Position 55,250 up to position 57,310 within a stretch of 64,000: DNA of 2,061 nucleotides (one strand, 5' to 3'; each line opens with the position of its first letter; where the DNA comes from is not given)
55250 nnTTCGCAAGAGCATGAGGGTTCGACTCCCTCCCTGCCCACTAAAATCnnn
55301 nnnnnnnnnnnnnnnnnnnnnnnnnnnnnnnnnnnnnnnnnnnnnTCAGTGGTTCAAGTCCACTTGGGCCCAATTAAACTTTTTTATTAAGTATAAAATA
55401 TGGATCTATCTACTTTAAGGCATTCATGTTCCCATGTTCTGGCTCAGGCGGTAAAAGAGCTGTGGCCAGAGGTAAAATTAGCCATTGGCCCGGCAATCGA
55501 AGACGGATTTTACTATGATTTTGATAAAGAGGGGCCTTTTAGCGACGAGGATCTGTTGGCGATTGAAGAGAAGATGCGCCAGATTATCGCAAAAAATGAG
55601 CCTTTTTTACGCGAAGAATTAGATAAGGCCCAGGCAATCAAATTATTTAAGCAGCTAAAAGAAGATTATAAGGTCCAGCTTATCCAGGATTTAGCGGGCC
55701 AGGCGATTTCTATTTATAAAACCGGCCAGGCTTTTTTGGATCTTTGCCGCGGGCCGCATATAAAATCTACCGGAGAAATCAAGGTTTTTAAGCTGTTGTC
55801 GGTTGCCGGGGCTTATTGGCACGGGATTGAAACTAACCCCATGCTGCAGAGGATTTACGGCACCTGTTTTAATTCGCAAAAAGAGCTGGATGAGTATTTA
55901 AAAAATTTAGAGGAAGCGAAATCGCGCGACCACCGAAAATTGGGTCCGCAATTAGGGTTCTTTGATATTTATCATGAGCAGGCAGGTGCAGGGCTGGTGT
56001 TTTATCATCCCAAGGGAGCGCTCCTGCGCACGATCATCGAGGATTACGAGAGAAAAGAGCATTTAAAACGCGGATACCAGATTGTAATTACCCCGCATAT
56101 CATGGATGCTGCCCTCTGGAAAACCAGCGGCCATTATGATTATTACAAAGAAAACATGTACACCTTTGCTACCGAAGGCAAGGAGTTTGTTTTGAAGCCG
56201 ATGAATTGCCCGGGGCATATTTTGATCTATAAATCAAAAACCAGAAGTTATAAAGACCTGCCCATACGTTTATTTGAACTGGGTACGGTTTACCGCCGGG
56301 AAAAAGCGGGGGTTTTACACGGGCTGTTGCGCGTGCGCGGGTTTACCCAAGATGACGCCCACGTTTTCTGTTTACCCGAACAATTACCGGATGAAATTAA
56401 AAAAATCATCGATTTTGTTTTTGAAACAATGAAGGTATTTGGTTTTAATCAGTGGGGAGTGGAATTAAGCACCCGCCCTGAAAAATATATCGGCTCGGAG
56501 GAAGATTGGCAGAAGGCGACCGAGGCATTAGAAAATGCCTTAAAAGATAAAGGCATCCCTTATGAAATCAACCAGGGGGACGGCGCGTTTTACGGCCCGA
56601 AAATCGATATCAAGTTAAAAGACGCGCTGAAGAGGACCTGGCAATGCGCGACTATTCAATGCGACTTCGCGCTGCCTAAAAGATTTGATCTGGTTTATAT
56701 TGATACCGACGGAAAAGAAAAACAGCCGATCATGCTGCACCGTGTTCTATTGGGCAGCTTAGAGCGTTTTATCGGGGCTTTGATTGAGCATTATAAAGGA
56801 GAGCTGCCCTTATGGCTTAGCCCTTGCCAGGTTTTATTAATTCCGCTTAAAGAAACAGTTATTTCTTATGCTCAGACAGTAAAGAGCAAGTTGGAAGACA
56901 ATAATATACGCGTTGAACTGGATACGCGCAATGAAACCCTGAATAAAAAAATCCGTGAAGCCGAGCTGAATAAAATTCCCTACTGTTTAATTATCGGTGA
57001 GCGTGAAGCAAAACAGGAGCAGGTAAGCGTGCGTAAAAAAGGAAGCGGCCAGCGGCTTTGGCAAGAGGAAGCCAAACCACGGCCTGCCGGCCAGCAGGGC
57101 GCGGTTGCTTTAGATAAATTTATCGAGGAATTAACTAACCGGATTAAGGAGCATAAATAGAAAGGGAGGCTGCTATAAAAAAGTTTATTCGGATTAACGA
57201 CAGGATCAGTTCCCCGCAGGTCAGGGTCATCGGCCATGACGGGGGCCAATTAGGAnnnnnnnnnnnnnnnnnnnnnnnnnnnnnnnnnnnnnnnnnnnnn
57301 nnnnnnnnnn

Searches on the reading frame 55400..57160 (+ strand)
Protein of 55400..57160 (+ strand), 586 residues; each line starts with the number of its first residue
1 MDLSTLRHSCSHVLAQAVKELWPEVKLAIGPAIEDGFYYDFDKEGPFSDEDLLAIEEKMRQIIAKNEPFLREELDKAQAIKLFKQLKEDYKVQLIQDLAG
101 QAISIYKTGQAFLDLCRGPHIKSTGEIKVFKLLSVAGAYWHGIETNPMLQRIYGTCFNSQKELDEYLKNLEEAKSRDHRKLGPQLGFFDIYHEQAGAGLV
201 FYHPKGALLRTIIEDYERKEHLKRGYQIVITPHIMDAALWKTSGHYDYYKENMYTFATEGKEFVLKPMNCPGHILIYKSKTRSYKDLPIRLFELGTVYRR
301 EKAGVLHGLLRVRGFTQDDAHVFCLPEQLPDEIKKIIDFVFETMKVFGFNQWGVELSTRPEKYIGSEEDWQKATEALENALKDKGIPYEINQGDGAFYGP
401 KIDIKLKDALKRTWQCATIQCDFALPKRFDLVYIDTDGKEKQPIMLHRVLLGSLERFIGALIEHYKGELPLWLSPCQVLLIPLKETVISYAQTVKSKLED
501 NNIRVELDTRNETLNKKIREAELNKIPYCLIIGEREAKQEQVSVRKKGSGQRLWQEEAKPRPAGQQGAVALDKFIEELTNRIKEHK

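Call 68: search_protein_families(library=pfam, proteins=[window:55400-57160:+], max_evalue=0.00001)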
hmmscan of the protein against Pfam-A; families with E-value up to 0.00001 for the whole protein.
window:55400-57160:+ (586 aa): 3 families
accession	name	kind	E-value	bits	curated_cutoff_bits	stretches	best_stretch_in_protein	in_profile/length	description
PF00587.30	tRNA-synt_2b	-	7.1e-48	163.5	29.3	1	254-465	1-179/179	tRNA synthetase class II core domain (G, H, P, S and T)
PF03129.25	HGTP_anticodon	-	1.5e-22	80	21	1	477-577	1-90/94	Anticodon binding domain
PF07973.19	tRNA_SAD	-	1.4e-14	54.2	24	1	103-153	1-44/44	Threonyl and Alanyl tRNA synthetase second additional domain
